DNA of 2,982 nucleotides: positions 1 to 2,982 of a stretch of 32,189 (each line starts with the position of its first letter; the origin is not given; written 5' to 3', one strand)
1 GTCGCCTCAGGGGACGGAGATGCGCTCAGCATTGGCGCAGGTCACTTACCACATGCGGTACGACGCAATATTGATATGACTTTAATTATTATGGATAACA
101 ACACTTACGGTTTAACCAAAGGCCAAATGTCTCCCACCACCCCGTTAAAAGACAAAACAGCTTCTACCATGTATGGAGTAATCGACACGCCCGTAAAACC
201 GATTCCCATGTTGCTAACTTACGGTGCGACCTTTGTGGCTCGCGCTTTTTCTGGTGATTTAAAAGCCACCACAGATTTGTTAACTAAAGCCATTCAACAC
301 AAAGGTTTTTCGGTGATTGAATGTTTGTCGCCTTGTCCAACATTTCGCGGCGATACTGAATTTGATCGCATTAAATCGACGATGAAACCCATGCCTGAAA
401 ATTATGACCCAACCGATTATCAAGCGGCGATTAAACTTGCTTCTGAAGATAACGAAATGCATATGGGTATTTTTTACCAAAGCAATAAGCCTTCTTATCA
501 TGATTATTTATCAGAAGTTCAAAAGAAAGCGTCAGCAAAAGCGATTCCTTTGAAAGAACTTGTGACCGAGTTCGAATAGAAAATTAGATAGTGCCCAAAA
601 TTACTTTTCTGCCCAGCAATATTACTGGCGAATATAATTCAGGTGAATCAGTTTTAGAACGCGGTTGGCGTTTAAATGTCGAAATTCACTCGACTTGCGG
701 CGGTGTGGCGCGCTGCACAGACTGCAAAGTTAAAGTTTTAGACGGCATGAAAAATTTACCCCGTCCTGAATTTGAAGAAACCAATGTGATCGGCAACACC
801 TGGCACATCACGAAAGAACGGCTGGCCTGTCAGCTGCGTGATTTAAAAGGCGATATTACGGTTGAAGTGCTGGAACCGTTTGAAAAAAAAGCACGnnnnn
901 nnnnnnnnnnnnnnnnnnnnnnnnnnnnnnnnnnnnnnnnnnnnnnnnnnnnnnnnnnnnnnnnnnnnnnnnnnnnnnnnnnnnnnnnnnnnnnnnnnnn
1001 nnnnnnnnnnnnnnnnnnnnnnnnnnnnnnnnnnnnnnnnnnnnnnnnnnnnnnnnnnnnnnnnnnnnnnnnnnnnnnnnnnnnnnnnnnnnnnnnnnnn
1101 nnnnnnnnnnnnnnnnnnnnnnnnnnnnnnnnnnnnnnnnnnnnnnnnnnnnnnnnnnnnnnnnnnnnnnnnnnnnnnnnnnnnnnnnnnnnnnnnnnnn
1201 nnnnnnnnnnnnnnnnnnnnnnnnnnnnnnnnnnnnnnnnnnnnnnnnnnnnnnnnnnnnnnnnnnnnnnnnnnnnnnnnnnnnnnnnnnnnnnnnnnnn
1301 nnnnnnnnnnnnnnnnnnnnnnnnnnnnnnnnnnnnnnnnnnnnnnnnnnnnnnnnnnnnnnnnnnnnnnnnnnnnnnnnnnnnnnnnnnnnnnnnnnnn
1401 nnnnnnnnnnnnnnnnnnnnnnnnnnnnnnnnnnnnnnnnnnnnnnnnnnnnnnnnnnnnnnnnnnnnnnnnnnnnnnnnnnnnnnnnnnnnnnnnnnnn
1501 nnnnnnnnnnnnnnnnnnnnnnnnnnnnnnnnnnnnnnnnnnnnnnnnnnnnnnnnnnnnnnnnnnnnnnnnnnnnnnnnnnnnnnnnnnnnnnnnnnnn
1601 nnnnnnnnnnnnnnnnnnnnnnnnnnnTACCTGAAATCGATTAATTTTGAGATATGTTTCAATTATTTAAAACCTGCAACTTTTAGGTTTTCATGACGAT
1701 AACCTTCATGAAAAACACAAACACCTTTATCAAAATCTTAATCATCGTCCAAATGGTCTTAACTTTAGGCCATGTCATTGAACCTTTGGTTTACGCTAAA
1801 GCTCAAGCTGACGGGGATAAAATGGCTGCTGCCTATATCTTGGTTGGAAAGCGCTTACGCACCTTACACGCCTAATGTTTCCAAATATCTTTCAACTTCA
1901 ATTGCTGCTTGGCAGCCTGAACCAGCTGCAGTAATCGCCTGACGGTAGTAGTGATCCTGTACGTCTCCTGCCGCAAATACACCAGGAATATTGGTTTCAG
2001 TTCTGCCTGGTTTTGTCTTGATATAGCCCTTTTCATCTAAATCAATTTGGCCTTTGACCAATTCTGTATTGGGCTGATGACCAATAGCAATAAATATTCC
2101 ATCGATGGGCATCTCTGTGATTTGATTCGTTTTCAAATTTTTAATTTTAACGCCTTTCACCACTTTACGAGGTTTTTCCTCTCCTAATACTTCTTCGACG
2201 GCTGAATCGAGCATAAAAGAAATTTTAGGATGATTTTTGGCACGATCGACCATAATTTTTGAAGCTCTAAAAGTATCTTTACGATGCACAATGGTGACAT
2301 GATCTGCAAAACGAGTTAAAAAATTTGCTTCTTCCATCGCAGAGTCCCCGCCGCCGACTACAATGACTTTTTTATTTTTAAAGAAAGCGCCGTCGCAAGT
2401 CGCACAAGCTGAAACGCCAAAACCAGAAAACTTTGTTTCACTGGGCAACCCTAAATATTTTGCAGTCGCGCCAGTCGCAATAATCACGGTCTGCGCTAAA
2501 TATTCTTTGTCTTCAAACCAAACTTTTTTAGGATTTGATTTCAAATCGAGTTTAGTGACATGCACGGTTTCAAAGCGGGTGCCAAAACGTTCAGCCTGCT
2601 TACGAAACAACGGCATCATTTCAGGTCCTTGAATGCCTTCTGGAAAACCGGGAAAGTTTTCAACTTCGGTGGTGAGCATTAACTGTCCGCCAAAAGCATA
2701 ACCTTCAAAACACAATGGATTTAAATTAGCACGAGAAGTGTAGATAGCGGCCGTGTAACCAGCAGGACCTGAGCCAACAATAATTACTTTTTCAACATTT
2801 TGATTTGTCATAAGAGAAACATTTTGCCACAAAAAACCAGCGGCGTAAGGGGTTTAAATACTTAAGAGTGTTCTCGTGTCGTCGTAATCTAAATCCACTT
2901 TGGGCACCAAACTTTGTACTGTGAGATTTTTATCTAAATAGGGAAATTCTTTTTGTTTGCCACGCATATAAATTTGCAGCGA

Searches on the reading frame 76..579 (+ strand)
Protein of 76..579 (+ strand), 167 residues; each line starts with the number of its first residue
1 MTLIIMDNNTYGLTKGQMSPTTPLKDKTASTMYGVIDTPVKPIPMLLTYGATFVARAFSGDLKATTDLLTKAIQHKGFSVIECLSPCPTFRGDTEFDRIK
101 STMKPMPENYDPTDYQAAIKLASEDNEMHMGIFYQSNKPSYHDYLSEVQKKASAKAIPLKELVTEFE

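Call 53: search_protein_families(library=ncbifam, proteins=[window:76-579:+], max_evalue=0.00001)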
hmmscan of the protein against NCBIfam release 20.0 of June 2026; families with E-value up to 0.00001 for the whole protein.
window:76-579:+ (167 aa): 7 families
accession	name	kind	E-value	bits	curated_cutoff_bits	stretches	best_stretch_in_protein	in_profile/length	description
NF008820.0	PRK11866.1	equivalog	3.6e-44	151.3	402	1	1-161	115-277/287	2-oxoacid ferredoxin oxidoreductase subunit beta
NF008821.0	PRK11869.1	equivalog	8.9e-36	123.2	438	1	2-151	115-263/286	2-oxoacid ferredoxin oxidoreductase subunit beta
TIGR02177.1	PorB_KorB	subfamily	2.8e-34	118.9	261.9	1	1-156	101-266/286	2-oxoacid:acceptor oxidoreductase, beta subunit, pyruvate/2-ketoisovalerate family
NF041171.1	Oxoac_fdxbeta_Archa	equivalog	3.7e-27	95.4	423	1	1-160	103-274/296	2-oxoacid:ferredoxin oxidoreductase subunit beta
NF007207.0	PRK09628.1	equivalog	1.5e-16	60.9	364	1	2-155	117-272/277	2-oxoglutarate ferredoxin oxidoreductase subunit beta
NF008818.0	PRK11864.1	subfamily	3.3e-07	29.7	405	1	4-89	125-210/300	3-methyl-2-oxobutanoate dehydrogenase subunit beta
NF008819.1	PRK11865.1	equivalog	4.1e-06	26.2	405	1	3-89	123-214/300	pyruvate synthase subunit PorB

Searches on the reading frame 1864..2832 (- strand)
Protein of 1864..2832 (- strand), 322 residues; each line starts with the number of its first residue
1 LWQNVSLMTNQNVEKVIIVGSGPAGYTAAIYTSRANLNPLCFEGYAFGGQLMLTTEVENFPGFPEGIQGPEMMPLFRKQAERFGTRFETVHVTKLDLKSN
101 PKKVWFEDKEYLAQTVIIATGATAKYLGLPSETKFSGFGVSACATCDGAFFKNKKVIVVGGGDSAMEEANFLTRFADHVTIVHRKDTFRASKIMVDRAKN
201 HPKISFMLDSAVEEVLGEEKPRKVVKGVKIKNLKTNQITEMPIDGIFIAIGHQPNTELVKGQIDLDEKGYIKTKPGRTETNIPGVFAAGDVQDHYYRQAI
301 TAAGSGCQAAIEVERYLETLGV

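Call 53: search_protein_families(library=ncbifam, proteins=[window:1864-2832:-], max_evalue=0.00001)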
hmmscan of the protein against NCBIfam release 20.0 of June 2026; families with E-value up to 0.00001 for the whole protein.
window:1864-2832:- (322 aa): 56 families (the best 25 are shown)
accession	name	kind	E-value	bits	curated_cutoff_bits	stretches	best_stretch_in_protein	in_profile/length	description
TIGR01292.1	TRX_reduct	equivalog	1.8e-126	421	343.45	1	15-317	2-300/300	thioredoxin-disulfide reductase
NF007614.0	PRK10262.1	equivalog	1.5e-97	326.6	644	1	12-320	5-317/321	thioredoxin-disulfide reductase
TIGR03143.1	AhpF_homolog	hypoth_equivalog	5.6e-87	292.6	687.65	1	12-318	3-309/555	putative alkyl hydroperoxide reductase F subunit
TIGR03140.1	AhpF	equivalog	5.2e-67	226.5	502.9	1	9-312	208-507/515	alkyl hydroperoxide reductase subunit F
TIGR01350.1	lipoamide_DH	equivalog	3.6e-23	82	408.8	1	109-309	128-325/461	dihydrolipoyl dehydrogenase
TIGR04018.1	Bthiol_YpdA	hypoth_equivalog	6e-20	71.3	339.9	1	91-296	92-293/316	YpdA family putative bacillithiol disulfide reductase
NF009410.0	PRK12771.1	subfamily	1.5e-17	63.4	516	1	150-318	265-446/566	NAD(P)-binding protein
TIGR03385.1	CoA_CoA_reduc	equivalog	2.3e-17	62.9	578.8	1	15-297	1-288/439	CoA-disulfide reductase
TIGR01316.1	gltA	equivalog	5.4e-17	61.7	471.75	1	10-317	130-449/449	NADPH-dependent glutamate synthase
NF010037.0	PRK13512.1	equivalog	8.7e-17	61.1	394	1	114-298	107-285/438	CoA-disulfide reductase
TIGR02053.1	MerA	equivalog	2.2e-16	59.9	454.45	1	102-311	117-326/465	mercury(II) reductase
NF009454.0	PRK12814.1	equivalog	5.2e-16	58.2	916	1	9-318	189-501/657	putative NADPH-dependent glutamate synthase small subunit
NF004945.0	PRK06292.2-3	equivalog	5.5e-16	58.5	494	1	102-292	119-305/457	dihydrolipoyl dehydrogenase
NF004776.0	PRK06116.1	equivalog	1.2e-15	57.5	480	1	100-295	119-308/450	glutathione-disulfide reductase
TIGR03315.1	Se_ygfK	equivalog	1.9e-15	55.4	835.3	1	10-294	534-817/1012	putative selenate reductase subunit YgfK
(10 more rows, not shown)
